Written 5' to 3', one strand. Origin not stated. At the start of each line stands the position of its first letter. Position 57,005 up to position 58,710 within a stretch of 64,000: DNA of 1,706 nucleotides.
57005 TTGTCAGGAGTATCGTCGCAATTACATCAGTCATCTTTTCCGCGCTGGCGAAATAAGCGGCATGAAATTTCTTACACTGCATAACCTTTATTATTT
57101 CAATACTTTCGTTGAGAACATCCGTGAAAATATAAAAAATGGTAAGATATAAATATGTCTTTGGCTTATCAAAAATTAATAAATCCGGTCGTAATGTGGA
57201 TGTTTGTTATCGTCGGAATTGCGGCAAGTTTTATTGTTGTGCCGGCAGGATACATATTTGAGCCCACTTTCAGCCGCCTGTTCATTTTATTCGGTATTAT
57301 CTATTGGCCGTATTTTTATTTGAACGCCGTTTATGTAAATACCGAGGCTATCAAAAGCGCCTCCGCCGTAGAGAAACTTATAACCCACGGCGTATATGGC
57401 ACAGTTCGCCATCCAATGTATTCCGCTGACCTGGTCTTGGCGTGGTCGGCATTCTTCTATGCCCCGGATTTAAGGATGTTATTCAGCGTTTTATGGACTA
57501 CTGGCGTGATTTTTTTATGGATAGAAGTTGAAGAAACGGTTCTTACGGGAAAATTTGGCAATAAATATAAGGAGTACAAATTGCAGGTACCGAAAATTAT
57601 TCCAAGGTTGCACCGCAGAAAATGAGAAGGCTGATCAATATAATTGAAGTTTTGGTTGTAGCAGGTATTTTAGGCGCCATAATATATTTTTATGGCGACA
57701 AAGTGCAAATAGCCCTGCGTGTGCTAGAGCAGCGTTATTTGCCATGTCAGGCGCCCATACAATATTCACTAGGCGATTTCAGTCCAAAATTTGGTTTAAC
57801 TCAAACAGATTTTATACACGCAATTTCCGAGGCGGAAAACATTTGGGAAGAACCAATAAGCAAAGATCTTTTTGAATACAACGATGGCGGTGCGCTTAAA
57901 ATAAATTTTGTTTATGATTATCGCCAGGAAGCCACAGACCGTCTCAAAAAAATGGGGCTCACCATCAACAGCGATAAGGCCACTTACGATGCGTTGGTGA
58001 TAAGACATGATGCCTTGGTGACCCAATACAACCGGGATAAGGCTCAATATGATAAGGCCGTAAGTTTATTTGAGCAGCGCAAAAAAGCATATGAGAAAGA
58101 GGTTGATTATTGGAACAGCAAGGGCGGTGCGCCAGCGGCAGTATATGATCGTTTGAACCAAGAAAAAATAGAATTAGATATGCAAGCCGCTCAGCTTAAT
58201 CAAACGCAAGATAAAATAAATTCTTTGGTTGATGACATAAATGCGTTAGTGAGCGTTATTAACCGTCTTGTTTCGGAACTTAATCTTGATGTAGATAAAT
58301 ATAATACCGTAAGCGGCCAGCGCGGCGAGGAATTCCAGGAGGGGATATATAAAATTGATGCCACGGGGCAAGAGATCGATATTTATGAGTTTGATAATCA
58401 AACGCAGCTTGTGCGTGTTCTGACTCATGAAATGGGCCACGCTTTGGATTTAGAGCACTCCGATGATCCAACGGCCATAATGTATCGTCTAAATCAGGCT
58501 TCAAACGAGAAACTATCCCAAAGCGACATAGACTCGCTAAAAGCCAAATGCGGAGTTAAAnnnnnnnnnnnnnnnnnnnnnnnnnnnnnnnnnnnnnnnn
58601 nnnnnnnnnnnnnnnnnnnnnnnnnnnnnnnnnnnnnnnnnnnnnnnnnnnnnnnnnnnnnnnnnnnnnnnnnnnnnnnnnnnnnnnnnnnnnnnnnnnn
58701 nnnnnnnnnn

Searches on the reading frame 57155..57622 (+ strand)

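Call 10: search_protein_families(library=pfam, proteins=[window:57155-57622:+], max_evalue=1)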
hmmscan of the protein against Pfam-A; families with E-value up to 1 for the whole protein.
window:57155-57622:+ (156 aa): 4 families
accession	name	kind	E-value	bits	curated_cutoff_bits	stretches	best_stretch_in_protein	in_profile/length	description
PF04191.18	PEMT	-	8.2e-08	33.1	25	1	71-136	38-104/105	Phospholipid methyltransferase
PF01222.22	ERG4_ERG24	-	0.00092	18.5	27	1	70-151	346-430/432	Ergosterol biosynthesis ERG4/ERG24 family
PF04140.19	ICMT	-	0.0098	16.7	24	1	68-130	29-93/95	Isoprenylcysteine carboxyl methyltransferase (ICMT) family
PF06966.17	DUF1295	-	0.12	12.2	20.4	1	71-142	151-232/235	Protein of unknown function (DUF1295)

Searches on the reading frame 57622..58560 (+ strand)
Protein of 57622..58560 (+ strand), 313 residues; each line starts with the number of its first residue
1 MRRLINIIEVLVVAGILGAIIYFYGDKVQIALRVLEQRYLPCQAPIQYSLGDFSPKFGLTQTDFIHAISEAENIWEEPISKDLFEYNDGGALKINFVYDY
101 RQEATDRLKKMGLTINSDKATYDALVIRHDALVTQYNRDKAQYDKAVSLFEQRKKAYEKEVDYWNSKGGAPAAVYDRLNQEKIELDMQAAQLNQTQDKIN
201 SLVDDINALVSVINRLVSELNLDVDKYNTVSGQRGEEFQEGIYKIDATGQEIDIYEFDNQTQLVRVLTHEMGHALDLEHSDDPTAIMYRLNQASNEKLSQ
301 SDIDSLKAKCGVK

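Call 10: search_protein_families(library=pfam, proteins=[window:57622-58560:+], max_evalue=1)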
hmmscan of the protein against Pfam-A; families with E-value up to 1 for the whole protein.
window:57622-58560:+ (313 aa): 19 families
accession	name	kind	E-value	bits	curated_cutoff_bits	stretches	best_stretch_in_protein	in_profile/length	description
PF00413.30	Peptidase_M10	-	5.1e-11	43.1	24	1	183-306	102-154/159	Matrixin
PF07998.17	Peptidase_M54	-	0.011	16.2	24.4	1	174-288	50-169/194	Peptidase family M54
PF11068.13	YlqD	-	0.013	16.3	27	1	131-204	20-91/131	YlqD protein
PF13688.12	Reprolysin_5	-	0.017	15.8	27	1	258-283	136-161/196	Metallo-peptidase family M12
PF05572.19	Peptidase_M43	-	0.023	15.1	23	1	259-280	64-85/152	Pregnancy-associated plasma protein-A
PF10368.14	YkyA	-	0.034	14.3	28.8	1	137-216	97-179/186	Putative cell-wall binding lipoprotein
PF12388.14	Peptidase_M57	-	0.04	14.1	21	1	244-281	117-151/212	Dual-action HEIGH metallo-peptidase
PF04899.17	MbeD_MobD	-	0.059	13.9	21.6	1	147-203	9-65/70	MbeD/MobD like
PF12044.14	Metallopep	-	0.068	12.2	27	1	268-304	319-353/427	Putative peptidase family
PF01435.24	Peptidase_M48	-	0.082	13.2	20.3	1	258-293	60-94/186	Peptidase family M48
PF13058.12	DUF3920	-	0.1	13.3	27.3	1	200-279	11-90/126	Protein of unknown function (DUF3920)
PF14362.11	DUF4407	-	0.11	12.2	31.3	1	186-265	131-213/297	Domain of unknown function (DUF4407)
PF18652.6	Adhesin_P1_N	-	0.12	13.1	27.1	1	105-147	64-103/106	Adhesin P1 N-terminal domain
PF07889.17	DUF1664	-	0.18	12.3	34.6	1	173-230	52-109/124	Protein of unknown function (DUF1664)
PF17078.10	SHE3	-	0.33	11.1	30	1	105-223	93-206/228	SWI5-dependent HO expression protein 3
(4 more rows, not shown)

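Call 12: find_related_loci(query=window:57622-58560:+, collection=genome_contigs, flank=4000)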
Query window:57622-58560:+ (313 aa) in genome_contigs; peptide patterns used: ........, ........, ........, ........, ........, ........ (x = any residue, [..] = any of these).
170 stretches matched a pattern; 3 encode a relative of the query (tblastn E <= 1e-3); 3 distinct loci.
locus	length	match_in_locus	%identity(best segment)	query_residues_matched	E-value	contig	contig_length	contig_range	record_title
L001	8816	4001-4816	46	40-310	9e-79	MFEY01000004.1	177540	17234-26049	MAG: Candidatus Doudnabacteria bacterium RIFCSPHIGHO2_12_FULL_48_16 rifcsphigho2_12_scaffold_196, whole genome shotgun s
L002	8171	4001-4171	37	227-288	2e-7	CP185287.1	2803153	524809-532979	Furfurilactobacillus rossiae strain LTH 5750 chromosome, complete genome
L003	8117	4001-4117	49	244-280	1e-6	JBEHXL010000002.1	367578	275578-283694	MAG: Actinomycetota bacterium isolate ES1.bin.66 NODE_32_length_367578_cov_18.516560, whole genome shotgun sequence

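Call 16: find_homologous_proteins(query=window:57622-58560:+, max_evalue=1e-20)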
Query window:57622-58560:+ (313 aa): 617 proteins with E <= 1e-20 among 2175 candidates; the best 120 are listed.
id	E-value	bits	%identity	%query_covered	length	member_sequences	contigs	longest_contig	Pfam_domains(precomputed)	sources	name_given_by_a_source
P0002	3.5e-202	688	100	100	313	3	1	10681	PF00413.31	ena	-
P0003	3.2e-120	419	57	100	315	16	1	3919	PF00413.31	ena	-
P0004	5.2e-116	405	55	100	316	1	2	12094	PF00413.31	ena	-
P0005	1.9e-101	357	52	100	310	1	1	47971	PF00413.31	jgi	-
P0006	2.2e-98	347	49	99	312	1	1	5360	PF00413.31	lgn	-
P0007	1.2e-97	345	50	98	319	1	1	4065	PF00413.31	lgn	-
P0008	1.4e-97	345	50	100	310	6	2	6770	PF00413.31,PF02183.24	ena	-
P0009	1.9e-97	344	49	100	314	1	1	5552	PF00413.31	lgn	-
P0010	4.1e-97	343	53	88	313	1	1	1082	PF00413.31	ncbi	-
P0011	7.4e-97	342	48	100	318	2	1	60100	PF00413.31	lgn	-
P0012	1.4e-96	341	51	95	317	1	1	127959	PF00413.31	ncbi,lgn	-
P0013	1.8e-96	341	51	98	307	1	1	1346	PF00413.31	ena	-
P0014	3.2e-96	340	49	100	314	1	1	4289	PF00413.31,PF12388.15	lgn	-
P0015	5.2e-96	340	50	95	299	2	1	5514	PF00413.31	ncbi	-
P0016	1.1e-95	338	51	97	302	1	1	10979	PF00413.31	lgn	-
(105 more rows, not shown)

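Call 18: find_encoding_contigs(protein=P0004, flank=5000, max_places=3)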
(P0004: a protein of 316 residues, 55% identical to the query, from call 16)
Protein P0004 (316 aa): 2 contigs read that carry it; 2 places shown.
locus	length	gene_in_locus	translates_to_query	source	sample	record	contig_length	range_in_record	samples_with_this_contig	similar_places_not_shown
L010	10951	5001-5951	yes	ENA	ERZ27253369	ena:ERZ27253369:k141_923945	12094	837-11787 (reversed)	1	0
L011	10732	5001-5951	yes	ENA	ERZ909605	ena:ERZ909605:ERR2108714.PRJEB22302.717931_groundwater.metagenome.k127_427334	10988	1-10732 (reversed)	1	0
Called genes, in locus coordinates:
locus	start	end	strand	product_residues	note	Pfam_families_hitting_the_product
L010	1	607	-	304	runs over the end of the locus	?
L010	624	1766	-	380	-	PF00672:HAMP, PF02518:HATPase_c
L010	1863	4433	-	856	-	PF17900:Peptidase_M1_N, PF01433:Peptidase_M1, PF11838:ERAP1_C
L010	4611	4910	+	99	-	-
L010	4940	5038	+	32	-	-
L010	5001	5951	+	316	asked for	PF00413:Peptidase_M10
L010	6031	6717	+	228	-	-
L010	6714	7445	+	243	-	-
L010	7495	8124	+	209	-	PF00730:HhH-GPD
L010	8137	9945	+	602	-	PF09972:DUF2207, PF20990:DUF2207_C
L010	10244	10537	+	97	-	PF02311:AraC_binding, PF07883:Cupin_2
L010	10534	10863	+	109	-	PF03819:MazG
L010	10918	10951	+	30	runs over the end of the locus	-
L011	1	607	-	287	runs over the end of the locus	?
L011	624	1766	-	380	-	PF00672:HAMP, PF02518:HATPase_c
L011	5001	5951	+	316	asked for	PF00413:Peptidase_M10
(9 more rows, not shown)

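Call 19: find_encoding_contigs(protein=P0003, flank=5000, max_places=3)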
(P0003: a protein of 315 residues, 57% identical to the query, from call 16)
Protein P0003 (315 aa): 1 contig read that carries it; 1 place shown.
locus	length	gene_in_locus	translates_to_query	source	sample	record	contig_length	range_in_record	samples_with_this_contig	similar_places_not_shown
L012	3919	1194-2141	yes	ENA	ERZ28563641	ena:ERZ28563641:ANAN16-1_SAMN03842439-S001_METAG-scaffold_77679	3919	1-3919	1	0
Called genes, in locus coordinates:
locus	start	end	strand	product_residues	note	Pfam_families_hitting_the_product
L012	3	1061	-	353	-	?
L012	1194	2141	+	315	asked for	PF00413:Peptidase_M10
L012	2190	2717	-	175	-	PF03358:FMN_red (weak)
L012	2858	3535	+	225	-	-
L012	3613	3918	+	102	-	?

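Call 20: find_encoding_contigs(protein=P0005, flank=5000, max_places=3)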
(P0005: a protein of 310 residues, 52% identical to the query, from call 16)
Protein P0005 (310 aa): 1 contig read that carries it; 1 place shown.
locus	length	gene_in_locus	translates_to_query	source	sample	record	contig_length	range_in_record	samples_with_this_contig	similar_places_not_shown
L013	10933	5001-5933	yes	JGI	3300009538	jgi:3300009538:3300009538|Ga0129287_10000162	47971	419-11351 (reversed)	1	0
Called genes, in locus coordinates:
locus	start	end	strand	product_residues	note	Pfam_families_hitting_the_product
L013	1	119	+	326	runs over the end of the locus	PF02618:YceG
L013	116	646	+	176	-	PF01965:DJ-1_PfpI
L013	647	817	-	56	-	-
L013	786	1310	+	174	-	PF00466:Ribosomal_L10, PF27436:RL10_C (faint)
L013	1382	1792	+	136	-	PF16320:Ribosomal_L12_N, PF00542:Ribosomal_L12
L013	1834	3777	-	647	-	-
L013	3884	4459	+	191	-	-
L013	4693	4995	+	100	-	-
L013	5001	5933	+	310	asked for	PF00413:Peptidase_M10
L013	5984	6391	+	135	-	-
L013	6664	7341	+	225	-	PF05552:MS_channel_1st_1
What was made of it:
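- Tried and rejected: I fetched relatives of the upstream M10 peptidase from GTDB genomes and from contigs (calls 12, 16, 18-20).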
